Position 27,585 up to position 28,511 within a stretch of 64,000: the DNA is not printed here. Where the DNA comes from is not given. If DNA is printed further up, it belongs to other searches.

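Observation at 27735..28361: Transglutaminase-like Cys protease encoded directly after the giant surface protein (LapA/LapG-like logic)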

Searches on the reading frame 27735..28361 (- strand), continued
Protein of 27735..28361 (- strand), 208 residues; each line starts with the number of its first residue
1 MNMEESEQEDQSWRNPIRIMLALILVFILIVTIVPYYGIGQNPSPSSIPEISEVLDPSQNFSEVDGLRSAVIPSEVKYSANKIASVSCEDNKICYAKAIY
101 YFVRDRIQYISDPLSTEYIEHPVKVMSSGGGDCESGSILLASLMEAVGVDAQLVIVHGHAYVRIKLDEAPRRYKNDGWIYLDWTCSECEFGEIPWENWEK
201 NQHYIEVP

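Call 32: fold_search(model_id=the predicted structure, library=pdb)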
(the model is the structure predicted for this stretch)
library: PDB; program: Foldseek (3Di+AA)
matches with E <= 10: 176; with E <= 0.001: 6
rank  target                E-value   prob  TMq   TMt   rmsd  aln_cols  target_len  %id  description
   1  4fgq_A                2.0e-05  1.00  0.47  0.52   7.4       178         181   16  Legionella pneumophila LapG (released 2012-06-20)
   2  4fgp_A                5.1e-05  1.00  0.44  0.48   7.6       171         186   17  Legionella pneumophila LapG (EGTA-treated) (released 2012-06-20)
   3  4u65_E                7.6e-05  1.00  0.47  0.53   6.8       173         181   13  Structure of the periplasmic output domain of the Legionella pneumophila LapD ortholog CdgS9 in complex with Pseudomon (released 2014-08-13)
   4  4fgq_B                1.0e-04  1.00  0.44  0.49   7.6       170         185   16  Legionella pneumophila LapG (released 2012-06-20)
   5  4fgp_B                1.3e-04  1.00  0.44  0.48   7.6       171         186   17  Legionella pneumophila LapG (EGTA-treated) (released 2012-06-20)
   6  4fgo                  2.3e-04  1.00  0.39  0.44   7.1       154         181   17  Legionella pneumophila LapG (calcium-bound) (released 2012-06-20)
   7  2f4o_A                1.0e-03  1.00  0.32  0.24   9.0       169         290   11  The Mouse PNGase-HR23 Complex Reveals a Complete Remodulation of the Protein-Protein Interface Compared to its Yeast O (released 2006-03-07)
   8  2f4m_A                1.1e-03  1.00  0.33  0.24   9.4       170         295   11  The Mouse PNGase-HR23 Complex Reveals a Complete Remodulation of the Protein-Protein Interface Compared to its Yeast O (released 2006-03-07)
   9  3kd4_A                1.8e-03  1.00  0.42  0.18   4.0       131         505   15  CRYSTAL STRUCTURE OF A PUTATIVE PROTEASE (BDI_1141) FROM PARABACTEROIDES DISTASONIS ATCC 8503 AT 2.00 A RESOLUTION (released 2009-11-24)
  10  3isr_B                2.2e-03  1.00  0.43  0.32   8.2       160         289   17  The Crystal Structure of a Putative Cysteine Protease from Cytophaga hutchinsonii to 1.9A (released 2009-09-08)
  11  3isr_A                3.3e-03  1.00  0.46  0.34  11.6       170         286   14  The Crystal Structure of a Putative Cysteine Protease from Cytophaga hutchinsonii to 1.9A (released 2009-09-08)
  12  9y6s_8G               3.5e-03  1.00  0.32  0.13   5.9       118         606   18  96-nm repeat of the Leishmania tarentolae doublet microtubule (released 2025-12-17)
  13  3esw_A                3.7e-03  1.00  0.34  0.23  11.4       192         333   10  Complex of yeast PNGase with GlcNAc2-IAc. (released 2008-11-11)
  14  3isr_C                4.4e-03  1.00  0.45  0.33  11.6       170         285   13  The Crystal Structure of a Putative Cysteine Protease from Cytophaga hutchinsonii to 1.9A (released 2009-09-08)
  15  1x3w_A                5.5e-03  0.98  0.36  0.25  16.2       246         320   14  Structure of a peptide:N-glycanase-Rad23 complex (released 2005-06-14)
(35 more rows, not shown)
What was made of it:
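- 27738..28145 (-): Extracytoplasmic transglutaminase-fold catalytic domain, residues 73-208. It contains the four extra invariant Cys (C88, C94, C185, C188). Foldseek hits to LapG, PNGase and Pei proteins (call 32).
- On Transglutaminase-like superfamily (PF01841): All significant Foldseek PDB hits are transglutaminase-fold proteins (call 32).
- On BTLCP / LapG family (PF06035, MEROPS C93): Foldseek TM-scores to LapG are 0.39-0.53 (call 32).
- On Peptide:N-glycanase (PNGase): The PNGase fold hits are at E about 1e-3 (call 32).
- Closest known: Pseudomurein endoisopeptidases PeiW and PeiP, and peptide:N-glycanase. Same: They share the transglutaminase fold and the Cys-His-Asp triad, and they are hydrolases acting on envelope or glycoprotein substrates (call 32).
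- Closest known: Pseudomurein endoisopeptidases PeiW and PeiP, and peptide:N-glycanase. Different: The fold matches are weaker, at E 1e-3 to 5e-2 against 2e-5 for LapG (call 32).
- Next come PNGase, putative proteases, PeiP/PeiW and CPR-C4 (call 32). PNGase structures are the second-best class of fold hits, at E about 1e-3 (call 32). LapG scores about 50-fold better than PNGase in Foldseek (call 32). Factor XIII and TG2 type enzymes rank far lower, at E about 0.1 (call 32).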

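Call 33: find_related_loci(query=window:27735-28361:-, collection=metagenome_contigs, flank=10000)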
Query window:27735-28361:- (208 aa) in metagenome_contigs; peptide patterns used: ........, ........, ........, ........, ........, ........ (x = any residue, [..] = any of these).
168 stretches matched a pattern, but none encodes a relative of the query by tblastn (E <= 1e-3).
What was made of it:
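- Tried and rejected: The metagenome scan with the single protein found nothing (call 33).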

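Call 34: search_solved_structures(query=A1, max_evalue=1, show_alignments=2)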
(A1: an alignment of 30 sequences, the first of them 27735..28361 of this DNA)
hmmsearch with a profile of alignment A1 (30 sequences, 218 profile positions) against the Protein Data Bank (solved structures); distinct sequences matched with E-value up to 1: 5.
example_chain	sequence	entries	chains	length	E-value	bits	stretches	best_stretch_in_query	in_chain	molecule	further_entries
4fgo_A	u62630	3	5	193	0.005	19.6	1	115-170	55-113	Periplasmic protein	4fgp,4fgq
4u65_E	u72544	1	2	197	0.035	16.8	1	104-150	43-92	Putative cystine protease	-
9hmf_O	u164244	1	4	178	0.55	12.9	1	1-69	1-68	Flagellar protein FliL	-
7wmv_B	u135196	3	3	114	0.75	12.4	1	20-50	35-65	PDZK1-interacting protein 1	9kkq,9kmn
7yni_B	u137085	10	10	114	0.89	12.2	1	20-50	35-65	PDZK1-interacting protein 1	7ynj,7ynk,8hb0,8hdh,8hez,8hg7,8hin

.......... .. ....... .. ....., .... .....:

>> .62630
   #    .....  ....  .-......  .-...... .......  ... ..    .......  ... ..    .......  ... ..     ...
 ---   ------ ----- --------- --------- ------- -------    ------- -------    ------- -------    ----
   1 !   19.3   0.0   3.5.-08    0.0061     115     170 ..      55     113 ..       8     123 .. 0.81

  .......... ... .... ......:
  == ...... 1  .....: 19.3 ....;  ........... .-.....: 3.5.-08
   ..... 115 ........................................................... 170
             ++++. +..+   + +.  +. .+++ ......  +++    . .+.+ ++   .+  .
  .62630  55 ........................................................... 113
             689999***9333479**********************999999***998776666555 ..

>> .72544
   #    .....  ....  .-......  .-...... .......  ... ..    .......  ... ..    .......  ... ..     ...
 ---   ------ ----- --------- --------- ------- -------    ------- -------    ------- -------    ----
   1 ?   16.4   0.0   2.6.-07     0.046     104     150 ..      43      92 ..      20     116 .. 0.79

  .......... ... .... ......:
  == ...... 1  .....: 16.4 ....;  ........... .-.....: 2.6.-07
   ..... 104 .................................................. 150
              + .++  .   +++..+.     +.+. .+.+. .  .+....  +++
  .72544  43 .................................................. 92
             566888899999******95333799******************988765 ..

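Call 35: find_related_loci(query=A1, collection=metagenome_contigs, flank=10000)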
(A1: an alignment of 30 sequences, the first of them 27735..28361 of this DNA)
Query A1 (208 aa) in metagenome_contigs; peptide patterns used: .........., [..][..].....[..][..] (x = any residue, [..] = any of these).
253 stretches matched a pattern; 85 encode a relative of the query (tblastn E <= 1e-3); the best 80 are kept; 80 distinct loci.
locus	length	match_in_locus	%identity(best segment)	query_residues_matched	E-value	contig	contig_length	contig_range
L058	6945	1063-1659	56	19-207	2e-73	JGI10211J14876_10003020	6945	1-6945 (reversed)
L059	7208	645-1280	52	2-208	1e-72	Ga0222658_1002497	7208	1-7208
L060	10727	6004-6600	54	19-207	2e-72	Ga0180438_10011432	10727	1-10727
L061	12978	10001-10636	48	3-207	4e-70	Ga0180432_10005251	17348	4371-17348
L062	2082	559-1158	52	19-208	4e-71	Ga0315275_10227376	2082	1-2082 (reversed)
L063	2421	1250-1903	50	2-208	7e-69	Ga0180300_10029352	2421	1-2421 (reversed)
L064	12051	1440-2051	49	13-207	7e-67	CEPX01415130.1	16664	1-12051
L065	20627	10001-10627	49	8-207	2e-65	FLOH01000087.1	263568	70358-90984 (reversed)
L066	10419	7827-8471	50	1-207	1e-63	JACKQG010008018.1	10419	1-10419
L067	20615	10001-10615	46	13-207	2e-63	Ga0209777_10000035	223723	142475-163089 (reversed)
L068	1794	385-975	48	16-207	7e-65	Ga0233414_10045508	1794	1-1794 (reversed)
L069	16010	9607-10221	50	11-207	4e-63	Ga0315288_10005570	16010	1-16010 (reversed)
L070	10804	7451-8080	47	2-207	5e-63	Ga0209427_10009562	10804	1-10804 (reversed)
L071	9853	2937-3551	50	11-207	4e-63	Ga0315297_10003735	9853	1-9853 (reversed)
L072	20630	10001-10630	45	7-207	6e-63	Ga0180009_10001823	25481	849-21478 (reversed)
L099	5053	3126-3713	44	13-197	3e-55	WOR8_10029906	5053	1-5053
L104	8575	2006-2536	41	5-191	2e-52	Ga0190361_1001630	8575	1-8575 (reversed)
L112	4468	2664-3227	43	13-194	7e-51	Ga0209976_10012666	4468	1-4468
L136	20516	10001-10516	48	35-197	4e-50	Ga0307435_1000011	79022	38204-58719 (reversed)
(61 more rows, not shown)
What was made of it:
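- Tried and rejected: The alignment-based scan worked (call 35).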

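Call 50: search_protein_representatives(alignment_id=A1)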
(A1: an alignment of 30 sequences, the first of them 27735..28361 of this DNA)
Query: 30 sequences, 218 profile positions. Proteins with E-value up to 0.001 (for the whole library): 3927; up to 1e-10: 468; up to 1e-30: 79. The best 150 are listed.
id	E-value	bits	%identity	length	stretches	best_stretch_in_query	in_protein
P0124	7.4e-82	290.4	-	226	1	5-217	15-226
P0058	9.8e-79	280.2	-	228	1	5-217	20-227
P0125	7.9e-78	277.2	-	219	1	1-217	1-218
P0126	9.1e-75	267.2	-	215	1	3-217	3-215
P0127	2.9e-74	265.5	-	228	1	10-217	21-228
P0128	5.3e-73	261.4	-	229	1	3-214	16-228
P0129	2.4e-70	252.8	-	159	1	62-217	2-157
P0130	1.5e-66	240.4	-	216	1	6-209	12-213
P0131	2.5e-65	236.3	-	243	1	7-215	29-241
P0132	7.5e-64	231.5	-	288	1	4-214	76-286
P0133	2.2e-63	230.0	-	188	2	84-203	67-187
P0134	4.4e-63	229.0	-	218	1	8-216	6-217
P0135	5.9e-62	225.3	-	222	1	5-209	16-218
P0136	2.4e-59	216.8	-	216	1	5-215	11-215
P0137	2.5e-59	216.7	-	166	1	57-207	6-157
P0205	4.0e-27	111.5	-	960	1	75-209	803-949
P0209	3.8e-26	108.3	-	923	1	50-210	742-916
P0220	3.1e-21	92.2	-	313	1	69-209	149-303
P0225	2.1e-20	89.5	-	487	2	69-196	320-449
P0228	4.1e-19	85.3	-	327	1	53-207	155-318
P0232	9.9e-19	84.0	-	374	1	66-177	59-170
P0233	2.8e-18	82.5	-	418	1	72-213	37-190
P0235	8.3e-18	81.0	-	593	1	69-177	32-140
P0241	2.9e-17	79.2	-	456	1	10-171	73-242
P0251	9.3e-17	77.6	-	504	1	71-211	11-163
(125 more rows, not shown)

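Call 51: search_protein_families(library=pfam, proteins=[P0205, P0209, P0220, P0225, P0228, P0232, P0233, P0235, P0241, P0251], max_evalue=0.001)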
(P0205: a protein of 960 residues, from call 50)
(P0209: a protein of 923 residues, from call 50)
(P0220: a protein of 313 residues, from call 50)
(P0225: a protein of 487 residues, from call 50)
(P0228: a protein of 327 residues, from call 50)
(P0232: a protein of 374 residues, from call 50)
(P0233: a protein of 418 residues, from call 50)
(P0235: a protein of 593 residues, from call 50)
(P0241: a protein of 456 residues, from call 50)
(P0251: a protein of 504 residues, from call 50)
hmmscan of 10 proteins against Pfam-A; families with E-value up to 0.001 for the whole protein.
P0205 (960 aa): 2 families
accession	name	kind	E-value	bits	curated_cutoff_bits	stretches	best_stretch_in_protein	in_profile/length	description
PF01841.26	Transglut_core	-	5.7e-09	36.7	23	1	820-893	6-76/108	Transglutaminase-like superfamily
PF04473.18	DUF553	-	8.5e-06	25.7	20.5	1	826-903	11-103/140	Transglutaminase-like domain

P0209 (923 aa): 2 families
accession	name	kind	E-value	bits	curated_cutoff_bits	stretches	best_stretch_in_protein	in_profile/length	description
PF01841.26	Transglut_core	-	9.4e-09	36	23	1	785-860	5-77/108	Transglutaminase-like superfamily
PF04473.18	DUF553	-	8.2e-06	25.8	20.5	1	795-861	14-88/140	Transglutaminase-like domain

P0220 (313 aa): 2 families
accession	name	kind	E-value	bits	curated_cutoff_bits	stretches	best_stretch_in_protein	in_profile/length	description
PF01841.26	Transglut_core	-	3.8e-10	40.4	23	1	181-287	13-108/108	Transglutaminase-like superfamily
PF24656.1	CEPT76_peptidase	-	0.00099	19.7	27.8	0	211-249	5-43/121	CEP76 peptidase-like domain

P0225 (487 aa): 2 families
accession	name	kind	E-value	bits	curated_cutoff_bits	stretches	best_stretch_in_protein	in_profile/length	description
PF01841.26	Transglut_core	-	2.8e-23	82.7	23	2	339-416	2-75/108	Transglutaminase-like superfamily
PF04473.18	DUF553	-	3.3e-07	30.3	20.5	0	338-413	4-82/140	Transglutaminase-like domain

P0228 (327 aa): 2 families
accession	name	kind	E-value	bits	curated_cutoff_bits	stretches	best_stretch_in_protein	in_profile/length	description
PF01841.26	Transglut_core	-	2.5e-11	44.2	23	1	190-265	2-77/108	Transglutaminase-like superfamily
PF04473.18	DUF553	-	6.8e-05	22.8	20.5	1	200-259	14-81/140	Transglutaminase-like domain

P0232 (374 aa): 2 families
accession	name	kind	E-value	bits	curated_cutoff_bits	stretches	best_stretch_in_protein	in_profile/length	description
PF01841.26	Transglut_core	-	8.6e-09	36.1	23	1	81-159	2-77/108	Transglutaminase-like superfamily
PF04473.18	DUF553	-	3.7e-06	26.9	20.5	1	95-194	15-130/140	Transglutaminase-like domain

P0233 (418 aa): 1 family
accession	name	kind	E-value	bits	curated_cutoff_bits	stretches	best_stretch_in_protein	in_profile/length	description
PF01841.26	Transglut_core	-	1.8e-12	47.9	23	1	65-170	11-108/108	Transglutaminase-like superfamily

P0235 (593 aa): 2 families
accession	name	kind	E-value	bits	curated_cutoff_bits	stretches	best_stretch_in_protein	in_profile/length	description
PF01841.26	Transglut_core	-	2.6e-07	31.3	23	1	52-132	3-80/108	Transglutaminase-like superfamily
PF24656.1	CEPT76_peptidase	-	0.00016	22.3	27.8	0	94-132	5-43/121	CEP76 peptidase-like domain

P0241 (456 aa): 1 family
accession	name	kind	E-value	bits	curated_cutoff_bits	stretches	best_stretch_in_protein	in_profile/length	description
PF01841.26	Transglut_core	-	9.6e-07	29.5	23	1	171-237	14-77/108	Transglutaminase-like superfamily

P0251 (504 aa): 1 family
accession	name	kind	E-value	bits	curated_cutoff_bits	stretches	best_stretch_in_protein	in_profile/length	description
PF01841.26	Transglut_core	-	2.3e-07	31.5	23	1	30-127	2-98/108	Transglutaminase-like superfamily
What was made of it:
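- On BTLCP / LapG family (PF06035, MEROPS C93): More distant relatives are PF01841/DUF553 (call 51).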

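Call 56: search_protein_families(library=pfam, proteins=[L099:2285-2995:-, L039:8042-9904:-, L136:6794-7831:-, L063:81-1145:-, L038:5913-6575:+, L015:8913-9458:-, L014:11235-13043:-, L104:2-559:+, L025:11963-12931:-, L112:3294-4466:+], max_evalue=0.00001)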
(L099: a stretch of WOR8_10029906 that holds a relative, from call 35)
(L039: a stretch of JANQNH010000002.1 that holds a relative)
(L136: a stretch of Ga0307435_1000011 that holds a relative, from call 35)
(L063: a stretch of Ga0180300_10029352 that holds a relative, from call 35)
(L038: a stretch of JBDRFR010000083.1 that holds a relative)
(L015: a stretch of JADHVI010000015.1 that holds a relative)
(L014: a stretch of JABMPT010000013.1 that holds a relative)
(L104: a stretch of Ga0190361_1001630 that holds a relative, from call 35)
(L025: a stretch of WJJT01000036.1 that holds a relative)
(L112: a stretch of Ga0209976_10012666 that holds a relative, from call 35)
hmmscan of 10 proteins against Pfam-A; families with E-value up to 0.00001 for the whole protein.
L099:2285-2995:- (236 aa): 1 family
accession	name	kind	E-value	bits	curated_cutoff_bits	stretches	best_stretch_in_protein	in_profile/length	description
PF01255.24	Prenyltransf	-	3.7e-31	108.8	27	1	28-234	1-215/219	Putative undecaprenyl diphosphate synthase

L039:8042-9904:- (620 aa): 4 families
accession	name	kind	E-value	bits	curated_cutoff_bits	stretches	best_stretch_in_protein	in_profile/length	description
PF13292.11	DXP_synthase_N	-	1.2e-121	405.6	21.2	1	9-281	1-274/274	1-deoxy-D-xylulose-5-phosphate synthase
PF02779.29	Transket_pyr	-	1.1e-52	178.7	27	1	317-476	3-170/174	Transketolase, pyrimidine binding domain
PF02780.25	Transketolase_C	-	2.2e-33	115.2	25.9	1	493-612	1-124/124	Transketolase, C-terminal domain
PF00456.26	Transketolase_N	-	1.3e-07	31.4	22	1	37-189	13-193/334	Transketolase, thiamine diphosphate binding domain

L136:6794-7831:- (345 aa): 1 family
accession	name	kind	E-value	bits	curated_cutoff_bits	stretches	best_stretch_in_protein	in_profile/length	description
PF04551.19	GcpE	-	2.6e-146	487.5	32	1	3-343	1-343/343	GcpE protein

L063:81-1145:- (354 aa): 1 family
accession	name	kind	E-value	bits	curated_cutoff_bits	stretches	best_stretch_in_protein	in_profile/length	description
PF00348.22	polyprenyl_synt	-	4.4e-59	200.2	27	1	43-304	7-250/251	Polyprenyl synthetase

L038:5913-6575:+ (220 aa): 1 family
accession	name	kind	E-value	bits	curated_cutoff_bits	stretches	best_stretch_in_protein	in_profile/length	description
PF00687.26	Ribosomal_L1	-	3.1e-43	148.1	32.2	1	16-210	3-197/198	Ribosomal protein L1p/L10e family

L015:8913-9458:- (181 aa): 1 family
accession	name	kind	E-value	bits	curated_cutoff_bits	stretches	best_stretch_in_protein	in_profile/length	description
PF00571.33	CBS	-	3.1e-29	101.5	24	2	73-124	2-54/57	CBS domain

L014:11235-13043:- (602 aa): 1 family
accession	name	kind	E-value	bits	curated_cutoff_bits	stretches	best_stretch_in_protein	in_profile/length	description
PF01909.29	NTP_transf_2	-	1.1e-06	29.3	21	1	159-206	10-60/93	Nucleotidyltransferase domain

L104:2-559:+ (185 aa): 1 family
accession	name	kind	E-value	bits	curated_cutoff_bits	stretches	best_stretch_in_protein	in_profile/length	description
PF01871.22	AMMECR1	-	1.4e-48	165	25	1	7-170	11-168/168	AMMECR1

L025:11963-12931:- (322 aa): 2 families
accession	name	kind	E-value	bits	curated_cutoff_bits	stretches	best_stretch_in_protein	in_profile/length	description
PF00814.31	TsaD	-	4.8e-79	266.2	24.8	1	28-292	9-264/264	tRNA N6-adenosine threonylcarbamoyltransferase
PF22521.2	HypF_C_2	-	6.5e-08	33.1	27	1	175-286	121-235/241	Carbamoyltransferase, Kae1-like Domain, second subdomain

L112:3294-4466:+ (391 aa): 1 family
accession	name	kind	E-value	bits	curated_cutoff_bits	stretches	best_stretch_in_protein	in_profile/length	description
PF02355.23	SecD_SecF_C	-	1.6e-27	96.6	20.5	1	221-390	13-188/189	Protein export membrane protein SecD/SecF, C-terminal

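Call 59: search_protein_families(library=pfam, alignment_id=A1, max_evalue=1)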
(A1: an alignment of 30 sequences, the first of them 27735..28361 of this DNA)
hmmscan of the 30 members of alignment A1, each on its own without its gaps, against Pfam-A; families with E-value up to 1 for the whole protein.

A. member 1, window:27735-28361:- (208 aa): 4 families
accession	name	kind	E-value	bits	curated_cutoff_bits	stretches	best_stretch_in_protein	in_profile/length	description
PF01841.26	Transglut_core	-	4.1e-10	40.3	23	1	89-182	11-107/108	Transglutaminase-like superfamily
PF04616.20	Glyco_hydro_43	-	0.0038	17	32.2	1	151-190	166-205/288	Glycosyl hydrolases family 43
PF24656.1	CEPT76_peptidase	-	0.1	13.2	27.8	1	124-155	8-39/121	CEP76 peptidase-like domain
PF04421.21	Mss4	-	0.19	12.4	22.6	0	184-206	76-98/104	Mss4 protein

B. families by the number of members that match (of 30 scanned): 18 families
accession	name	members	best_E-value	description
PF01841.26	Transglut_core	30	7.8e-11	Transglutaminase-like superfamily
PF04616.20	Glyco_hydro_43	8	0.00075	Glycosyl hydrolases family 43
PF04421.21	Mss4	8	0.012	Mss4 protein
PF04473.18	DUF553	5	0.031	Transglutaminase-like domain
PF24656.1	CEPT76_peptidase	5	0.049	CEP76 peptidase-like domain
PF01554.23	MatE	2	0.1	MatE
PF25728.1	US29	1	0.039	Cytomegalovirus US29 protein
PF21572.2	Nop5_56-rel_N_Arc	1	0.049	Archaeal Nop5/56-rel, N-terminal domain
PF13567.11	DUF4131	1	0.076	Domain of unknown function (DUF4131)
PF05814.16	Ac76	1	0.076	Orf76 (Ac76)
PF18270.6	Evf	1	0.082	Virulence factor Evf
PF12575.13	Pox_EPC_I2-L1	1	0.096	Poxvirus entry protein complex L1 and I2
PF00499.25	Oxidored_q3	1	0.14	NADH-ubiquinone/plastoquinone oxidoreductase chain 6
PF11477.14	PM0188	1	0.15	Sialyltransferase PMO188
PF00947.25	Pico_P2A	1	0.15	Picornavirus core protein 2A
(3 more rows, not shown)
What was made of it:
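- On Transglutaminase-like superfamily (PF01841): All 30 aligned homologues match (call 59).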

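Call 73: search_protein_families(library=pfam, proteins=[L002:3-8495:+, L002:8551-9516:+, L006:1-4332:+, L006:4403-4858:+], max_evalue=0.001)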
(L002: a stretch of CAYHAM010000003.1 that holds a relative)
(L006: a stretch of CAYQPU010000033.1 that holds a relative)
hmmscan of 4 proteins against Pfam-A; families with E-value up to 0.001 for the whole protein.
L002:3-8495:+ (2830 aa): 3 families
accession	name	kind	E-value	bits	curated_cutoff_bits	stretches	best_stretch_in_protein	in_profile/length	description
PF19077.6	Big_13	-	7.6e-18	65.3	27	0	2263-2308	58-102/102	Bacterial Ig-like domain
PF13750.12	Big_3_3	-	7.3e-07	29.4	27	0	2269-2313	3-48/157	Bacterial Ig-like domain (group 3)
PF00200.28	Disintegrin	-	7.6e-05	23.9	35.1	1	15-77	16-75/75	Disintegrin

L002:8551-9516:+ (321 aa): 1 family
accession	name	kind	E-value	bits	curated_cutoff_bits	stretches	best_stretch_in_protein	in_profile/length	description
PF11617.13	Cu-binding_MopE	-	4e-12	46.6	27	1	131-158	1-27/30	Putative metal-binding motif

L006:1-4332:+ (1443 aa): 6 families
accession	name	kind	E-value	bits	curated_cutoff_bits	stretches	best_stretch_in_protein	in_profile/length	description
PF19077.6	Big_13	-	1.8e-11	44.8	27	1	765-830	33-100/102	Bacterial Ig-like domain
PF17957.7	Big_7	-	7.8e-10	39.7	24.1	1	920-992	1-69/70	Bacterial Ig domain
PF15418.12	DUF4625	-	1e-07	32.7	27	0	549-589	10-55/131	Domain of unknown function (DUF4625)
PF00028.23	Cadherin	-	2.3e-06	28.4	28.8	0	152-195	40-87/93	Cadherin domain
PF18911.6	PKD_4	-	9.4e-05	22.8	27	0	803-826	58-81/85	PKD domain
PF22352.2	K319L-like_PKD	-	0.00027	21.3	27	1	514-546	52-84/84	K319L-like, PKD domain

L006:4403-4858:+ (151 aa): 0 families
